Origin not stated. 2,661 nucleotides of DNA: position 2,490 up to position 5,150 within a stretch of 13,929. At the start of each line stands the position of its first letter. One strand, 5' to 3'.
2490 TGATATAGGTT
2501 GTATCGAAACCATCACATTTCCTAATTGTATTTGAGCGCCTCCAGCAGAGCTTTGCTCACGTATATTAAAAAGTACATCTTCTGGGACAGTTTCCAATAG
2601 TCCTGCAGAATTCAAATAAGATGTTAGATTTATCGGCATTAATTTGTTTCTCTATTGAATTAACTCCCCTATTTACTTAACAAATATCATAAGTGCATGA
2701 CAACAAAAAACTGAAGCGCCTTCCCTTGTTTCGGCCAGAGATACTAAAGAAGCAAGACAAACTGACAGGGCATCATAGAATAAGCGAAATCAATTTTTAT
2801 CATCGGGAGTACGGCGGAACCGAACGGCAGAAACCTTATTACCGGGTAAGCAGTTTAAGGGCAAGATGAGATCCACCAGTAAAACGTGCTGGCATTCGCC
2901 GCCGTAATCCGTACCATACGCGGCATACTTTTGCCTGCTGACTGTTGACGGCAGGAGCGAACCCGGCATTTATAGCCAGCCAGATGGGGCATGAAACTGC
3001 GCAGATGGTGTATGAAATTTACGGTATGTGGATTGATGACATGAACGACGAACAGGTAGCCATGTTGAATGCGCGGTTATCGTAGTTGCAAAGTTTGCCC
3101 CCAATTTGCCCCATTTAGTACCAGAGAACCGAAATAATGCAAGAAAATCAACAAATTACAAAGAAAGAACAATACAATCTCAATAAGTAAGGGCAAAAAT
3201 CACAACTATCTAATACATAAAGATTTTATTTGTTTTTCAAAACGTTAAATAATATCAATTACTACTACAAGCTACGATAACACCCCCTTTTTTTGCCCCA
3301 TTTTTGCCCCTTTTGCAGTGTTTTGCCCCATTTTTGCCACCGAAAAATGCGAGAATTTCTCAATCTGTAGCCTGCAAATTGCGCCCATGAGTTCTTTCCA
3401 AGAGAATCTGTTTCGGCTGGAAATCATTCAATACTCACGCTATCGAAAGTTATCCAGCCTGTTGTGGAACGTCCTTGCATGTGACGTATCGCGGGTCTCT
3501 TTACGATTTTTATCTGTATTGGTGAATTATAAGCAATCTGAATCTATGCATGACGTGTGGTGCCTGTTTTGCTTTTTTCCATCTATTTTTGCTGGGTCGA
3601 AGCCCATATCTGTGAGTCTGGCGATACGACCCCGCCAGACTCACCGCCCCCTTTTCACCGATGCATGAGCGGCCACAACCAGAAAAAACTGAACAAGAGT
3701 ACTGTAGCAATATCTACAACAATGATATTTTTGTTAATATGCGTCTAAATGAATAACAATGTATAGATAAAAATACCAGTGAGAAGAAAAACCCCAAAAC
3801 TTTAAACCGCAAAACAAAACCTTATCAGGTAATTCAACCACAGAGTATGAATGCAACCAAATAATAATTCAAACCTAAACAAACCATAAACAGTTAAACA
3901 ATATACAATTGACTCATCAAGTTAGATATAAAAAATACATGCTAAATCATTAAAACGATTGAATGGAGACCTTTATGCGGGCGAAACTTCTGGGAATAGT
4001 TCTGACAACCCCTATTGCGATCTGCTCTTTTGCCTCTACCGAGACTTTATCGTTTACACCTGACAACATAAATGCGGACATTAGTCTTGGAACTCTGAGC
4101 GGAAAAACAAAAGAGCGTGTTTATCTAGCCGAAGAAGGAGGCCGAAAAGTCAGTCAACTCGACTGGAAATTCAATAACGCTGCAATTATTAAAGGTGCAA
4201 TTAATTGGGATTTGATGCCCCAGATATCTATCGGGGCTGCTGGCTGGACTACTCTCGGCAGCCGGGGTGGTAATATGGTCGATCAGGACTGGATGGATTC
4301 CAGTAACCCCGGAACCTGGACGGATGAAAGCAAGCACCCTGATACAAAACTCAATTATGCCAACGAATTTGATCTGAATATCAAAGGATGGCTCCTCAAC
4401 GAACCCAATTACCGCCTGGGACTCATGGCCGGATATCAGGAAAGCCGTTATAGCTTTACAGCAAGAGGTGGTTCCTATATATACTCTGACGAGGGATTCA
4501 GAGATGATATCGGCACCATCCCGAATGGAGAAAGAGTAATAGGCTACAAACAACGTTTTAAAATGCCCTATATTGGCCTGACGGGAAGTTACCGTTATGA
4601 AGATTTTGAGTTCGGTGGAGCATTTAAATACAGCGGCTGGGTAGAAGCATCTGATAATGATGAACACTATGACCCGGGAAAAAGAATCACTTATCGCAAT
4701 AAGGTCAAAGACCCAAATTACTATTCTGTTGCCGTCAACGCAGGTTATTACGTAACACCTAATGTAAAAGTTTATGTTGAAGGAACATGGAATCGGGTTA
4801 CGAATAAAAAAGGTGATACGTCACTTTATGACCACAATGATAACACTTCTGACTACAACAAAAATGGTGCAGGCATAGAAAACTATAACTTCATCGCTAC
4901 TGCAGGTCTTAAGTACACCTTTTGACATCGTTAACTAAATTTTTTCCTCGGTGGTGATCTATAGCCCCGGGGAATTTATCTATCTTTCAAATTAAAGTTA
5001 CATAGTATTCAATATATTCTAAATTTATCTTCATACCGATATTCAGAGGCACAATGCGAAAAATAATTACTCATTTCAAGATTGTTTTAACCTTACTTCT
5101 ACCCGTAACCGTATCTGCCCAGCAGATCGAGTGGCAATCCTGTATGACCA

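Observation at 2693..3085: Integrase 3' fragment with two in-frame TGA codons, facing the tail-fibre cargo region: evidence for a junction between two mobile elements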

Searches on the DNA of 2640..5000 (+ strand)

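Call 8: search_dna_similar(query=window:2640-3400:+, collection=ecoli_genomes, mode=near, max_rows=25)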
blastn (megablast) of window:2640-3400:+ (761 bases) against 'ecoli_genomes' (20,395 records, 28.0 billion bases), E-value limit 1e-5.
Records with a match: 2919; places in all: 2982; records where one place covers at least 80% of the query: 0.
Genomes with a match: 2919 of 5426; with a place that covers at least 80% of the query: 0. Places per genome that has any: lowest 1, median 1, highest 2. On chromosomes: 2977 places; on plasmids: 5.
Best place of each record, by identity: 95-99% 2405; 90-95% 506; 80-90% 8.
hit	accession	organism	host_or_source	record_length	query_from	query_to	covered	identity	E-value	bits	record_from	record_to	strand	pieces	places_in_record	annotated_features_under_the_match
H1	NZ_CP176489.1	Escherichia coli strain N1420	Homo sapiens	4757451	222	761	71%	93.7%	0e+0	809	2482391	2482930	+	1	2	tyrosine-type recombinase/integrase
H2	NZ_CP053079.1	Escherichia coli strain K56-43-un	Homo sapiens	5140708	222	761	71%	93.5%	0e+0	804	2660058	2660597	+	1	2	tyrosine-type recombinase/integrase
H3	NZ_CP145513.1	Escherichia coli strain L1PEag1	cape gooseberry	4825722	222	761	71%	93.5%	0e+0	802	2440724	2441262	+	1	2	tyrosine-type recombinase/integrase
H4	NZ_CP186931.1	Escherichia coli strain DLL7555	clinical isolate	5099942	222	761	71%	93.3%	0e+0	797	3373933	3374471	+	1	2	tyrosine-type recombinase/integrase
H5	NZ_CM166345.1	Escherichia coli strain CH4811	Homo sapiens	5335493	222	761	71%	93.3%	0e+0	797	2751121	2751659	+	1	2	tyrosine-type recombinase/integrase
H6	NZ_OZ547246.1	Escherichia coli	Homo sapiens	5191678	222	761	71%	93.3%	0e+0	797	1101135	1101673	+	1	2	tyrosine-type recombinase/integrase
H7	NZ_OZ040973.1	Escherichia coli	-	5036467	222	761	71%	93.3%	0e+0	797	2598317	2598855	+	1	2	tyrosine-type recombinase/integrase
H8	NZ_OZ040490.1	Escherichia coli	-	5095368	222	761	71%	93.3%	0e+0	797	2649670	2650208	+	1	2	tyrosine-type recombinase/integrase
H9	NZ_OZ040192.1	Escherichia coli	-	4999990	222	761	71%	93.3%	0e+0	797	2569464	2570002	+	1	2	tyrosine-type recombinase/integrase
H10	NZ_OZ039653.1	Escherichia coli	-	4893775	222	761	71%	93.3%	0e+0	797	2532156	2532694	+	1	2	tyrosine-type recombinase/integrase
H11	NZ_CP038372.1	Escherichia coli O157:H7 strain F6294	beef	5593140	189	761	75%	87.9%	0e+0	669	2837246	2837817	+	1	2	tyrosine-type recombinase/integrase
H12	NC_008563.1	Escherichia coli APEC O1 strain APEC O1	lesion site (lung) of a dead turkey ...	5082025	225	761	71%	93.7%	0e+0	804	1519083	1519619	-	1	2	tyrosine-type recombinase/integrase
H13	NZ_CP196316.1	Escherichia coli strain AH19B041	Homo sapiens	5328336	225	761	71%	93.7%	0e+0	804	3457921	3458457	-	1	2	tyrosine-type recombinase/integrase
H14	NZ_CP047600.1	Escherichia coli O84:H7 strain Trh52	Homo sapiens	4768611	225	761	71%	93.7%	0e+0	802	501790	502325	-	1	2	tyrosine-type recombinase/integrase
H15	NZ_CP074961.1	Escherichia coli strain 01_3327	Homo sapiens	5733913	189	761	75%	86.1%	3e-172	614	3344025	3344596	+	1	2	tyrosine-type recombinase/integrase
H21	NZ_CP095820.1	Escherichia coli strain Jnd12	avian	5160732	189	708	68%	90.8%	0e+0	695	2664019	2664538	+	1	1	intR: site-specific integrase | hypothetical protein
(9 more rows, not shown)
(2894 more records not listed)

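Call 10: get_annotated_region(hit=H1, flank=4000)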
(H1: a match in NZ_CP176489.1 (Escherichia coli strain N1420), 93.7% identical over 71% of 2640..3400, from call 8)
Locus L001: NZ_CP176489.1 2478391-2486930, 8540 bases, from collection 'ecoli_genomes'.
description: Escherichia coli strain N1420 chromosome, complete genome
organism: Escherichia coli strain N1420 (NCBI taxid 562)
replicon: chromosome; assembly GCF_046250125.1
host: Homo sapiens; source: -; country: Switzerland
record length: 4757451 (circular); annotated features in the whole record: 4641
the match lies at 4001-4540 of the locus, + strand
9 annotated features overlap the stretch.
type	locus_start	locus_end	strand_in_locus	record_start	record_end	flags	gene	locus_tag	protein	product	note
CDS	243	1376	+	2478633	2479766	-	ompN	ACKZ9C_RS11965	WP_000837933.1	porin OmpN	-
CDS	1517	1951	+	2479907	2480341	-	uspF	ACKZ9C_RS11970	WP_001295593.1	universal stress protein UspF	-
CDS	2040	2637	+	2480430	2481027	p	-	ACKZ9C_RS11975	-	metal ABC transporter permease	frameshifted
CDS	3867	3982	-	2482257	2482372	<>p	-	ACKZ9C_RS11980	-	DUF1627 domain-containing protein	frameshifted; incomplete; partial in the middle of a contig; missing N-terminus and C-terminus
CDS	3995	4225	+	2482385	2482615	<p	-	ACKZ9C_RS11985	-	tyrosine-type recombinase/integrase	incomplete; partial in the middle of a contig; missing N-terminus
CDS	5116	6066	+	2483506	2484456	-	-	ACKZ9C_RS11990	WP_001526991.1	omptin family outer membrane protease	-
CDS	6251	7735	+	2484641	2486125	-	-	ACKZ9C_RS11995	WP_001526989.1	alpha/beta hydrolase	-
CDS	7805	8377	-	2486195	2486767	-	cdtC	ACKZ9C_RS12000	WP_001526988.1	cytolethal distending toxin type IV subunit CdtC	-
CDS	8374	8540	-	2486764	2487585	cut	cdtB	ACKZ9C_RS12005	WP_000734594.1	cytolethal distending toxin type IV nuclease subunit CdtB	-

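Call 12: get_annotated_region(hit=H21, flank=4000)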
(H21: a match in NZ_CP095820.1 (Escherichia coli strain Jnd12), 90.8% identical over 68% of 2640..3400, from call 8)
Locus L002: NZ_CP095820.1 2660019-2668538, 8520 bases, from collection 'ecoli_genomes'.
description: Escherichia coli strain Jnd12 chromosome, complete genome
organism: Escherichia coli strain Jnd12 (NCBI taxid 562)
replicon: chromosome; assembly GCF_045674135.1
host: avian; source: -; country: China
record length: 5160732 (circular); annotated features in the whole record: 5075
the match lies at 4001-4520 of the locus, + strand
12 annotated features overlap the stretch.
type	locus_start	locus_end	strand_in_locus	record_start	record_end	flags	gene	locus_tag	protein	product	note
CDS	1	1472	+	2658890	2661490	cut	recE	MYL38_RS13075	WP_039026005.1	exodeoxyribonuclease VIII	-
CDS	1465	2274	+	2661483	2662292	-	recT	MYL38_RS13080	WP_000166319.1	recombination protein RecT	-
CDS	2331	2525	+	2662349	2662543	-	ralR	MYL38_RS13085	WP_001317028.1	type I toxin-antitoxin system endodeoxyribonuclease toxin RalR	-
CDS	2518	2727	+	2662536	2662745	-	rcbA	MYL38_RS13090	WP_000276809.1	double-strand break reduction protein RcbA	-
CDS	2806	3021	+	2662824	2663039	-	xisR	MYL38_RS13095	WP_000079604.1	excisionase XisR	-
CDS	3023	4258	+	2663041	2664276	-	intR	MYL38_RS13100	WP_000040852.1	site-specific integrase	-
CDS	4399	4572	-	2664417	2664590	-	-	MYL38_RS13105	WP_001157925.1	hypothetical protein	-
CDS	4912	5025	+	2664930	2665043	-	-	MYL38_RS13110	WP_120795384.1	YnaM/YnfT family protein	-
CDS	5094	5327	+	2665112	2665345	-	ydfK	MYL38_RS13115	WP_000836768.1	cold shock protein YdfK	-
CDS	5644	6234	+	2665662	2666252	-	-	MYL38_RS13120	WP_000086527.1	recombinase family protein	-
CDS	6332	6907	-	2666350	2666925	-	-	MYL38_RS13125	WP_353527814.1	tail fiber assembly protein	-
CDS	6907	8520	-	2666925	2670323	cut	-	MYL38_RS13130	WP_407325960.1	prophage tail fiber N-terminal domain-containing protein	-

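Call 13: get_annotated_region(hit=H11, flank=6000)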
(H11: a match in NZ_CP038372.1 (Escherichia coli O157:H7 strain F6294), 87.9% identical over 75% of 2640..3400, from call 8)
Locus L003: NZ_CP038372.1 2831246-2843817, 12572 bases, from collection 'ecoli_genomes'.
description: Escherichia coli O157:H7 strain F6294 chromosome, complete genome
organism: Escherichia coli O157:H7 strain F6294 (NCBI taxid 83334)
replicon: chromosome; assembly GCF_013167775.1
host: -; source: beef; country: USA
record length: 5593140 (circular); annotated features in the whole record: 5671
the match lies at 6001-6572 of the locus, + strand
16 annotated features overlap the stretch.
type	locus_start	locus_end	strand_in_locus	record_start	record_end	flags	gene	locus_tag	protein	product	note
CDS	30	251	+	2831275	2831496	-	kilR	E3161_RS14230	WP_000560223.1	killing protein KilR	-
CDS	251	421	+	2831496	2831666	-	-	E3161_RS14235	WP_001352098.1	YdaE family protein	-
CDS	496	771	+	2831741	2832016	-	-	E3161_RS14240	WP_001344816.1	hypothetical protein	-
CDS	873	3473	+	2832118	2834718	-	recE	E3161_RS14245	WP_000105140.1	exodeoxyribonuclease VIII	-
CDS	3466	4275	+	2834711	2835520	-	recT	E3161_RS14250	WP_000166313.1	recombination protein RecT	-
CDS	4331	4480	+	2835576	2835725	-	ralR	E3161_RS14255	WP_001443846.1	type I toxin-antitoxin system endodeoxyribonuclease toxin RalR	-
CDS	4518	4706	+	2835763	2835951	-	-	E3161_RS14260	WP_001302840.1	DUF1187 family protein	-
CDS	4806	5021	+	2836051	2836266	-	xisR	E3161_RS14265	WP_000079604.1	excisionase XisR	-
CDS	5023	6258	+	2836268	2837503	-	-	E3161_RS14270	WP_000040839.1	tyrosine-type recombinase/integrase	-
CDS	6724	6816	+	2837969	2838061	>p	-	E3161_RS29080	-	hypothetical protein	incomplete; partial in the middle of a contig; missing C-terminus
CDS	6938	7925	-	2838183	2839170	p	nleC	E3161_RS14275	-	type III secretion system effector zinc metalloprotease NleC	frameshifted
CDS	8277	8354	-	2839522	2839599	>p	-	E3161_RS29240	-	tail assembly protein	frameshifted; incomplete; partial in the middle of a contig; missing N-terminus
CDS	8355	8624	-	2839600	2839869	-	-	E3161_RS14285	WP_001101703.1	phage tail fiber C-terminal domain-containing protein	-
CDS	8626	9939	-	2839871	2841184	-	-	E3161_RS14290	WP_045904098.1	prophage tail fiber N-terminal domain-containing protein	-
CDS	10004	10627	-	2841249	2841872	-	-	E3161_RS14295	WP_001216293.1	Ail/Lom family outer membrane beta-barrel protein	-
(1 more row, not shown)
